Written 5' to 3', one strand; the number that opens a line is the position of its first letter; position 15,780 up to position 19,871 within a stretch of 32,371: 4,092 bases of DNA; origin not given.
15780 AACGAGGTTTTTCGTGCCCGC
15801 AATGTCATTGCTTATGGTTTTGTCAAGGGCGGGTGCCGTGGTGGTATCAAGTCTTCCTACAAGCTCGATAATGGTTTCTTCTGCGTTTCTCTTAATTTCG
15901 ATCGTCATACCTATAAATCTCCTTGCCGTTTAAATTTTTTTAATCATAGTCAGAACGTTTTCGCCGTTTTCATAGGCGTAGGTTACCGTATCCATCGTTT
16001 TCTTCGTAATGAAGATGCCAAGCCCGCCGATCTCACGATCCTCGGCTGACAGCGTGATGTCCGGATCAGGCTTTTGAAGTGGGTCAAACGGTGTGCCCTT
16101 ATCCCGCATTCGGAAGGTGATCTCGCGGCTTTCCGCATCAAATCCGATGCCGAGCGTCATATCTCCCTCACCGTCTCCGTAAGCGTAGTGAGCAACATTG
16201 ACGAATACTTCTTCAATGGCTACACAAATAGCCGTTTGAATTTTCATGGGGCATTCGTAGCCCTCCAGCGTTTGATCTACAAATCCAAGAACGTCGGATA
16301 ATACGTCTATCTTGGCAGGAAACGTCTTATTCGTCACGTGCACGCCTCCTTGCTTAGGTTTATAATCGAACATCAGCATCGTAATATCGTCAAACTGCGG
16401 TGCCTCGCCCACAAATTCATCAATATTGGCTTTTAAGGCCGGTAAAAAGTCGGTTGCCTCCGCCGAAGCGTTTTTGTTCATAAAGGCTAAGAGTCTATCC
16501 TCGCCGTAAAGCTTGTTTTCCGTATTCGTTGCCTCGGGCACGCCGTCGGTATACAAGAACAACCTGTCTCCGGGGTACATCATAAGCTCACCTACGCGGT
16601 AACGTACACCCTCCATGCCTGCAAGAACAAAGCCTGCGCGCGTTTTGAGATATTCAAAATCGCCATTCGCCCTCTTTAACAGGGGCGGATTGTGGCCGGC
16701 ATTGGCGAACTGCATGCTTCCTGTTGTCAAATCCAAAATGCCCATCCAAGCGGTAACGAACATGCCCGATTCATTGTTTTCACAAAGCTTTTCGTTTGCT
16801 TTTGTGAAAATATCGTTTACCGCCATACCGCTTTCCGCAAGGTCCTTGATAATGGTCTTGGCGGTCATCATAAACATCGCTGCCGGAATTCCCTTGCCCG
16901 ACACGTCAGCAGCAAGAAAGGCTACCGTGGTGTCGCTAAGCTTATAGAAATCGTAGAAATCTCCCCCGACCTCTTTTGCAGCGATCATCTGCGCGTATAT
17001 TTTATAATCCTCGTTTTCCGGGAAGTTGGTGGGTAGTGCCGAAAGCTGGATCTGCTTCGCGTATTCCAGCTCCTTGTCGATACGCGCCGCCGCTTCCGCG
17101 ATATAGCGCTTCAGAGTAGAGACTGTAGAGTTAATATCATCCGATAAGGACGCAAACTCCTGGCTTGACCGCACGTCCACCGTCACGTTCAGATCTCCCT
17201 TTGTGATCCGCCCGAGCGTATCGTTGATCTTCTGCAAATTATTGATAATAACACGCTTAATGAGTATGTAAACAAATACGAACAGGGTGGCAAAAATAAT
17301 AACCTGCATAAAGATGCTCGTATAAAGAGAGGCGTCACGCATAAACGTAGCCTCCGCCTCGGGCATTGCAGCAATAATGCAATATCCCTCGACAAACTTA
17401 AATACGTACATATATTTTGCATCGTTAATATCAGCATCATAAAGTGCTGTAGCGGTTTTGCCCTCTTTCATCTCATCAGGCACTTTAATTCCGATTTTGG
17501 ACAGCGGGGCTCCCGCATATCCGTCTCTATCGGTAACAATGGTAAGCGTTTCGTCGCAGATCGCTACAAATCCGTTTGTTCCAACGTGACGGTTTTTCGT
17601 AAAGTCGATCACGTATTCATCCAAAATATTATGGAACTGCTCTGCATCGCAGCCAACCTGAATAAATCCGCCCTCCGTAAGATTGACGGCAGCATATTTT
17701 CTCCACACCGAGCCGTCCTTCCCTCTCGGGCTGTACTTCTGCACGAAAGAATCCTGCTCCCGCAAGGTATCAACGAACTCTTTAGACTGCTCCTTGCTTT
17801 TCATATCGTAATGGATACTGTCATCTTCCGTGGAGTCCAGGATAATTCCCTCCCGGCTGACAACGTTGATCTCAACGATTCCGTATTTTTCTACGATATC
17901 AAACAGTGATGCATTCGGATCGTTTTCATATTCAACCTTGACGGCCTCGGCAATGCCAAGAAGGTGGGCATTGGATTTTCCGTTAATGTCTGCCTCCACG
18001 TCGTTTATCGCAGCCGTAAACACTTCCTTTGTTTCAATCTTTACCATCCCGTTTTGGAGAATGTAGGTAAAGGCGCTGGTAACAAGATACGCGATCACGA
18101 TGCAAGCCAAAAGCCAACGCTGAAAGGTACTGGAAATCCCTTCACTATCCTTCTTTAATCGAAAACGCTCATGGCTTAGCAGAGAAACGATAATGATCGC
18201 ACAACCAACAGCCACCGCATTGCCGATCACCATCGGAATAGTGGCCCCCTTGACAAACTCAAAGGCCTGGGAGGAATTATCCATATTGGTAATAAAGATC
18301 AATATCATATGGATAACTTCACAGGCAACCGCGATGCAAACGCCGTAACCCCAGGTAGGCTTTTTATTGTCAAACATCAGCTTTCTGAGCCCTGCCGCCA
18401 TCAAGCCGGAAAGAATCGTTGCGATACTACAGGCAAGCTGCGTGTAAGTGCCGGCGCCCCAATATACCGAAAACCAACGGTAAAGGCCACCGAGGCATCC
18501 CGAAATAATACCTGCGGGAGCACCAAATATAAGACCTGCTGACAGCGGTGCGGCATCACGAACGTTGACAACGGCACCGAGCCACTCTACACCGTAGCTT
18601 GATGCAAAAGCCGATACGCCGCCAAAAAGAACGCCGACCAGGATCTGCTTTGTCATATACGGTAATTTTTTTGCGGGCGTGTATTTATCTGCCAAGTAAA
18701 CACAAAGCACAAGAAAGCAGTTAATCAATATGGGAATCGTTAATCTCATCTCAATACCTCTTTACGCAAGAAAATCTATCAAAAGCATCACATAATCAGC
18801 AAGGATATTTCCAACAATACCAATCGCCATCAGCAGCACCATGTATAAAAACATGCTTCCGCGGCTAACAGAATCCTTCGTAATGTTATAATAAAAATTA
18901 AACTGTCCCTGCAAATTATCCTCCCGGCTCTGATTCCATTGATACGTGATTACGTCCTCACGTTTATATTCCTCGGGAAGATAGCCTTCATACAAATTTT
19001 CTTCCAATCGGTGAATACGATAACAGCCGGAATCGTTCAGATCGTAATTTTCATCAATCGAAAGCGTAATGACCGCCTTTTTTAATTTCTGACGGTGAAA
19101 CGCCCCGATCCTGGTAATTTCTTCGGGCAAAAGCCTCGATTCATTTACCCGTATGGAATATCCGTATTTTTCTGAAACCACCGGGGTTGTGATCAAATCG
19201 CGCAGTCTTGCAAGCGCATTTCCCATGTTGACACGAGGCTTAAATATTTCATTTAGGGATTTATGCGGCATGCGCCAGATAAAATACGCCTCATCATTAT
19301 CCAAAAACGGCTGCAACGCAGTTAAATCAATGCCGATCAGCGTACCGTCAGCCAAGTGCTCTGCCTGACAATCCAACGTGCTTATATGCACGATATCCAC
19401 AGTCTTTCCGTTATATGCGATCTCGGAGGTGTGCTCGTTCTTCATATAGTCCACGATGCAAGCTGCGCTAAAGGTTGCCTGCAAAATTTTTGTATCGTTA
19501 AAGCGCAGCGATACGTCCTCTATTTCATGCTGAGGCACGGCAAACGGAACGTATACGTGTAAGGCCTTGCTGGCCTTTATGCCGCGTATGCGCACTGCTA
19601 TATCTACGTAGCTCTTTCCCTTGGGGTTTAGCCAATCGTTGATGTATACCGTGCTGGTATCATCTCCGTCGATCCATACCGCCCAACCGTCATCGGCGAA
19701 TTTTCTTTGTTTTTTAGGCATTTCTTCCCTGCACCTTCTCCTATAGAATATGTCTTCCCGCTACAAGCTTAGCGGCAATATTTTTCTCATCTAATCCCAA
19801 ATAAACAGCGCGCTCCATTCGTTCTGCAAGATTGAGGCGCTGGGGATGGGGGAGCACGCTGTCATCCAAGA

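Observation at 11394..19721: Partner-switching operon with no sigma factor: three STAS domains, one fused phosphatase/kinase sensor, and enzymatic or orphan outputs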

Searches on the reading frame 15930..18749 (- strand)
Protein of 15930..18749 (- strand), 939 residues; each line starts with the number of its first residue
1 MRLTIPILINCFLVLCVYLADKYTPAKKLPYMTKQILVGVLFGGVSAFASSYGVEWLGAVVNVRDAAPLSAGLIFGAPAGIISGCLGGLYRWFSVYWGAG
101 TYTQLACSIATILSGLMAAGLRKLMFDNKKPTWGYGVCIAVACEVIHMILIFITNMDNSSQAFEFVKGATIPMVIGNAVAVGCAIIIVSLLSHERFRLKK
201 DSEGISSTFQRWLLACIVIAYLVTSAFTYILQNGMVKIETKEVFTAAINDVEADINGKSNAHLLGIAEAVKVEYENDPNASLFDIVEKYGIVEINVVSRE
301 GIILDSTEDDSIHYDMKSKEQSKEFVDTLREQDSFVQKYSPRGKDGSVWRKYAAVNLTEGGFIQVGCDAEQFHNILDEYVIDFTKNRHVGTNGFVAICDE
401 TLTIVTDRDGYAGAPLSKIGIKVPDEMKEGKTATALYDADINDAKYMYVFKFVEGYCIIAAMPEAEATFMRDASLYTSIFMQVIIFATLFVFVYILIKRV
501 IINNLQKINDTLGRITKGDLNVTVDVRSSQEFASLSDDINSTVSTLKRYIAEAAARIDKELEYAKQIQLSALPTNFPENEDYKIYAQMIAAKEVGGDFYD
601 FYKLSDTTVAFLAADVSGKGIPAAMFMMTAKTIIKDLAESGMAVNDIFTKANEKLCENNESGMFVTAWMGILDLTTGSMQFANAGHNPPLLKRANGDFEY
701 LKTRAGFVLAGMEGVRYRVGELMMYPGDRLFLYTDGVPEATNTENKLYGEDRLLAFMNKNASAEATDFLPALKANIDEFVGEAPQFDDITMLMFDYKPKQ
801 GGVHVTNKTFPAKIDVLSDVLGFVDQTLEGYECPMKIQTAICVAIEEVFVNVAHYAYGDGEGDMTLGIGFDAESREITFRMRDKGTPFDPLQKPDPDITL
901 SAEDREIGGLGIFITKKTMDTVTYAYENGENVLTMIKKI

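Call 3: search_protein_families(library=pfam, proteins=[window:15930-18749:-], max_evalue=0.1)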
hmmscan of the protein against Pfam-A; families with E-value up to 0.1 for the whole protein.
window:15930-18749:- (939 aa): 5 families
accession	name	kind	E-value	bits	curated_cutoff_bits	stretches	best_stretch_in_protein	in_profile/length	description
PF07228.17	SpoIIE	-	3.3e-48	164.6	25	1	606-796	2-191/192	Stage II sporulation protein E (SpoIIE)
PF07694.17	5TM-5TMR_LYT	-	2.5e-24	86.2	24.6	1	29-188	13-166/169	5TMR of 5TMR-LYT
PF13581.12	HATPase_c_2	-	2e-21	76.7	27.4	1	810-937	1-127/127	Histidine kinase-like ATPase domain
PF00672.30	HAMP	-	6.7e-05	23.6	25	1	497-547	2-52/53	HAMP domain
PF18947.5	HAMP_2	-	0.036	14.5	24.3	0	501-547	20-66/67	HAMP domain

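Call 4: search_protein_families(library=ncbifam, proteins=[window:15930-18749:-], max_evalue=0.1)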
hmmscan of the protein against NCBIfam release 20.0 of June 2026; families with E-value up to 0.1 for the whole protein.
window:15930-18749:- (939 aa): 18 families
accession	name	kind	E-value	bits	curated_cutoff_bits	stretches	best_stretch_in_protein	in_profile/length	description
NF038263.1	prot_phos_SiaA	equivalog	3.4e-19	68.8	700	2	547-795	401-656/658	biofilm regulation protein phosphatase SiaA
NF045505.1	RR_RssB_Pseudo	equivalog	5.4e-13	48.7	700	1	557-745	152-346/394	two-component system response regulator RssB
TIGR02865.1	spore_II_E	equivalog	3.3e-09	35.4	490.8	1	500-763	469-731/764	stage II sporulation protein E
NF003144.0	PRK04069.1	equivalog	4.6e-07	29.3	145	1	841-937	43-141/161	anti-sigma B factor RsbW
TIGR01924.1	rsbW_low_gc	equivalog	1.7e-06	27.5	155.05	1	841-937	43-141/159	anti-sigma B factor RsbW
TIGR02956.1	TMAO_torS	equivalog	6e-06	24.6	676.5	1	479-565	334-422/967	TMAO reductase system sensor histidine kinase/response regulator TorS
NF008318.0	PRK11107.1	equivalog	0.00021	19.5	890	1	466-559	168-260/920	two-component sensor histidine kinase BarA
NF011615.0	PRK15041.1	equivalog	0.00051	18.8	947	1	475-552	195-269/554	methyl-accepting chemotaxis protein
NF041210.1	his_kin_PieS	equivalog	0.00054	19.1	850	1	475-552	165-242/474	two component system sensor histidine kinase PieS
NF008184.0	PRK10935.1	equivalog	0.001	17.8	553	1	479-552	154-228/565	nitrate/nitrite two-component system sensor histidine kinase NarQ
NF007837.0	PRK10549.1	equivalog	0.0011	17.8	603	1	484-548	170-235/466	envelope stress sensor histidine kinase BaeS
NF047794.1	HisKinPtgB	equivalog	0.0022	16.3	1000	0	484-549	345-408/656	two-component system sensor histidine kinase PgtB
NF012163.2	BaeS_SmeS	equivalog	0.0024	16.9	500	1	483-548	170-235/457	sensor histidine kinase efflux regulator BaeS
NF033092.0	HK_WalK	equivalog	0.0035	16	725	1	474-560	173-256/594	cell wall metabolism sensor histidine kinase WalK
NF040691.1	MtrAB_MtrB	equivalog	0.004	16.2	450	1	479-552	190-263/507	MtrAB system histidine kinase MtrB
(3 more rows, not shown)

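Call 52: search_solved_structures(query=window:15930-18749:-, max_evalue=0.001)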
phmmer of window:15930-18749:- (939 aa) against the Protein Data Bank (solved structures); distinct sequences matched with E-value up to 0.001: 7.
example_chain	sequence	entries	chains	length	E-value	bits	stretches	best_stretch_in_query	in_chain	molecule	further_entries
3ke6_A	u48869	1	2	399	1.1e-13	53.3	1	588-740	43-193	Protein Rv1364c/MT1410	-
6k4e_A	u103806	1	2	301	5.6e-11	44.4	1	528-796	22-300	Putative serine phosphatase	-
3es2_A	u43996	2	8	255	8.7e-11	43.8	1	559-739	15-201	Probable two-component response regulator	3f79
3eq2_A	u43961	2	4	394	2.3e-10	42.4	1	557-739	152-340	Probable two-component response regulator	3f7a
5mqh_A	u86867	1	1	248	7.7e-05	24.1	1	594-769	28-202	Serine phosphatase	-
3t91_A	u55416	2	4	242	0.00014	23.2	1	594-769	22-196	Stage II sporulation protein E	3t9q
5ucg_A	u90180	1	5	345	0.00033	22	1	593-769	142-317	Stage II sporulation protein E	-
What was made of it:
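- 15930..18749 (-): A 939-aa membrane sensor. It has a 5TMR-LYT membrane module (aa 29-188), an extracytoplasmic region (about aa 228-478) flanked by transmembrane helices, HAMP (497-547), a PP2C/SpoIIE phosphatase (606-796; nt 16362-16934) and an RsbW-type Ser kinase, HATPase_c_2 (810-937; nt 15939-16322). The best solved relatives are Rv1364c (3ke6), SiaA (6k4e) and RssB (call 52).
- The best solved relative of the sensor is Rv1364c of the SigF network (call 52).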

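Call 62: search_protein_families(library=padloc, proteins=[window:15930-18749:-], max_evalue=0.01)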
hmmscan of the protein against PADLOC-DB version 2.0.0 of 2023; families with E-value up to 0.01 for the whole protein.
window:15930-18749:- (939 aa): 0 families

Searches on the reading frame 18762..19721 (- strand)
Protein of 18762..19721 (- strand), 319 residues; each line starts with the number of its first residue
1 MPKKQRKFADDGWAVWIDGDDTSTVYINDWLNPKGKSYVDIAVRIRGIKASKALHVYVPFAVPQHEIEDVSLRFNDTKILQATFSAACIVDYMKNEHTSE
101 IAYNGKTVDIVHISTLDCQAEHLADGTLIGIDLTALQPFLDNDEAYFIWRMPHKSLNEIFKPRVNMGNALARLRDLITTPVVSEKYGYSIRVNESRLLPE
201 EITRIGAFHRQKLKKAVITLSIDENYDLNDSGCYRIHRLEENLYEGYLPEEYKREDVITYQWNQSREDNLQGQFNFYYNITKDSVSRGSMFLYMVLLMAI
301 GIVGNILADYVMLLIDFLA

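Call 3: search_protein_families(library=pfam, proteins=[window:18762-19721:-], max_evalue=0.1)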
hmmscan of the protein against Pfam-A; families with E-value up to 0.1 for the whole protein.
window:18762-19721:- (319 aa): 0 families

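Call 4: search_protein_families(library=ncbifam, proteins=[window:18762-19721:-], max_evalue=0.1)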
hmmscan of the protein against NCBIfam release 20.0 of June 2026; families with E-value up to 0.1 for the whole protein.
window:18762-19721:- (319 aa): 1 family
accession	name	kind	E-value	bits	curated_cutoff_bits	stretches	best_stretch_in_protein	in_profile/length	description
NF004364.0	PRK05738.2-5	equivalog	0.048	14.2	117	0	170-186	5-21/101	50S ribosomal protein L23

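Call 15: find_homologous_proteins(query=window:18762-19721:-)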
Query window:18762-19721:- (319 aa): 5832 proteins with E <= 0.001 among 6636 candidates; the best 120 are listed.
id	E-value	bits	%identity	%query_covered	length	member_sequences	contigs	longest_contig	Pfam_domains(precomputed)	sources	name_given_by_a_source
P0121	2.0e-214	729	100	100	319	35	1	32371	-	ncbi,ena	-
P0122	3.2e-211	718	99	100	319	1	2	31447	-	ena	-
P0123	1.3e-193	660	90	100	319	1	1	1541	-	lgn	-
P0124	1.4e-193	660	90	100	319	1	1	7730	-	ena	-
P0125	1.6e-193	660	90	100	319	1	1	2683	-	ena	-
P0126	2.8e-193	659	90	100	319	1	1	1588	-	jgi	jgi:hypothetical protein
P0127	3.2e-193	659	89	100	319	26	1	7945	-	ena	-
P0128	4.0e-193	659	89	100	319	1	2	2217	-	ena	-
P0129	9.2e-193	657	90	100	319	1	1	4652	-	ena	-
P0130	1.7e-192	656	90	100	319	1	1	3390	-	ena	-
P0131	1.8e-192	656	90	100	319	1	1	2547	-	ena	-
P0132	3.0e-192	656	90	100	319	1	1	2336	-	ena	-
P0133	3.5e-192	655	90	100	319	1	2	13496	-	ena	-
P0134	4.7e-192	655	89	100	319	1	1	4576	-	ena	-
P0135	5.1e-192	655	90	100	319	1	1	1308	-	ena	-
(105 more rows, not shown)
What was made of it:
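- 18762..19721 (-): orf319, a very conserved orphan with a cytoplasmic domain of about 285 aa and one C-terminal transmembrane helix (tail-anchored). Its function is unknown. There are 5832 homologues, and the best 120 are at least 85% identical (call 15).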

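Call 58: predict_structure(alignment_id=A4)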
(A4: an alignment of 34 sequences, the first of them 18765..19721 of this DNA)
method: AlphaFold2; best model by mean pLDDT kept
length: 319 residues; sequences in the alignment: 34
mean_pLDDT: 61.9   pTM: 0.58
mean pLDDT of the five models: 61.9, 56.7, 56.6, 55.7, 53.7
residues with pLDDT >= 90: 22; 70-90: 113; 50-70: 72; < 50: 112
segments of 3 or more residues with pLDDT < 50: 1-11, 164-167, 177-185, 193-249, 251-273, 281-284
pLDDT, mean of each block of 10 residues (from residue 1): 28 66 64 65 82 81 89 74 67 88 82 90 83 89 88 68 50 49 49 40 24 24 32 36 45 45 42 50 52 74 83 79
secondary structure, 60 per line:
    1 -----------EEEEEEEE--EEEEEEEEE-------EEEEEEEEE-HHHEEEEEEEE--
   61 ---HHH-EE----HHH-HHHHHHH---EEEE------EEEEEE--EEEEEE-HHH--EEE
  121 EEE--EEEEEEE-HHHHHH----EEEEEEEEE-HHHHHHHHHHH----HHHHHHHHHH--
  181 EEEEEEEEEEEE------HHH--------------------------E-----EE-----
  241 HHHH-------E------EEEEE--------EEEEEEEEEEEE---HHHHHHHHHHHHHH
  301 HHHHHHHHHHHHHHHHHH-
elements in order: E12-19 E22-30 E38-46 E51-58 H78-84 E88-91 E98-103 E106-111 E118-123 E126-132 H134-139 E144-152 H154-164 H169-178 E181-192 H241-244 E259-263 E272-283 H287-318

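Call 61: fold_search(model_id=the predicted structure, library=pdb)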
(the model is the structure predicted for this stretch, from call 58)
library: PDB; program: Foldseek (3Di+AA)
matches with E <= 10: 677; with E <= 0.001: 0
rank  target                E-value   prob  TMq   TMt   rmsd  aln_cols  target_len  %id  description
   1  9bp7_D                5.7e-03  0.35  0.16  0.15  18.1       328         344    8  Cryo-EM structure of human heteromeric Glycine Receptor alpha3S346E-beta in presence of glycine and 2,6-DTBP (released 2025-05-14)
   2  6w1j_A                6.0e-03  0.54  0.19  0.16  16.9       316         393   13  Cryo-EM structure of 5HT3A receptor in presence of Alosetron (released 2021-01-13)
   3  9pkw_E                8.0e-03  0.38  0.17  0.17  16.9       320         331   10  Alpha1/Beta Heteromeric Glycine receptor in the presence of 0.200 mM strychnine and 200 nM ivermectin (released 2026-01-07)
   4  7m6r_A                1.0e-02  0.38  0.19  0.18  17.6       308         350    8  Full length alpha1 Glycine receptor in presence of 1mM Glycine and 32uM Tetrahydrocannabinol State 2 (released 2022-08-03)
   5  7m6q_A                1.0e-02  0.35  0.19  0.18  17.4       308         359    8  Full length alpha1 Glycine receptor in presence of 1mM Glycine and 32uM Tetrahydrocannabinol State 1 (released 2022-08-03)
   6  8cc6_A                1.1e-02  0.66  0.23  0.19  14.9       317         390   11  Mouse serotonin 5-HT3A receptor in complex with PZ-1922 (released 2023-10-11)
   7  3jaf_A                1.2e-02  0.25  0.15  0.14  17.3       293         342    7  Structure of alpha-1 glycine receptor by single particle electron cryo-microscopy, glycine/ivermectin-bound state (released 2015-09-09)
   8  7tvi_E                1.3e-02  0.33  0.18  0.18  16.1       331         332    9  Alpha1/BetaB Heteromeric Glycine Receptor in Glycine-Bound State (released 2023-03-22)
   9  6w1m_A                1.4e-02  0.54  0.21  0.18  15.0       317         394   11  Cryo-EM structure of 5HT3A receptor in presence of Ondansetron (released 2021-01-13)
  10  9pky_A                1.5e-02  0.35  0.18  0.18  15.8       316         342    7  Alpha1/Beta Heteromeric Glycine receptor in the presence of 0.200 mM strychnine and 2000 nM ivermectin (released 2026-01-07)
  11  7m6o_A                1.5e-02  0.30  0.18  0.17  17.5       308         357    8  Full length alpha1 Glycine receptor in presence of 0.1mM Glycine and 32uM Tetrahydrocannabinol (released 2022-08-03)
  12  7tvi_B                1.5e-02  0.23  0.17  0.16  18.1       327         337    8  Alpha1/BetaB Heteromeric Glycine Receptor in Glycine-Bound State (released 2023-03-22)
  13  7m6p_A                1.5e-02  0.20  0.16  0.15  18.0       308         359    9  Full length alpha1 Glycine receptor in presence of 1mM Glycine (released 2022-08-03)
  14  7kuy_E                1.9e-02  0.16  0.13  0.13  17.9       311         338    8  Cyro-EM structure of human Glycine Receptor alpha2-beta heteromer, strychnine bound state (released 2021-09-08)
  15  8aw2_A                2.2e-02  0.44  0.21  0.19  14.9       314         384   10  Mouse serotonin 5-HT3A receptor in complex with vortioxetine (released 2024-03-06)
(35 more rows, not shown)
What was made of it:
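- Tried and rejected: The fold hits to pentameric ligand-gated channels have TM-scores of at most 0.23 and were rejected as generic beta-sandwich plus helix resemblance (calls 58, 61).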

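Call 62: search_protein_families(library=padloc, proteins=[window:18762-19721:-], max_evalue=0.01)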
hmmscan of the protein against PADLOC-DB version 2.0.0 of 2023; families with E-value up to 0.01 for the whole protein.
window:18762-19721:- (319 aa): 0 families
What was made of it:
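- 18762..19721 (-): It has no Pfam, NCBIfam or PADLOC family (calls 3, 4, 62).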
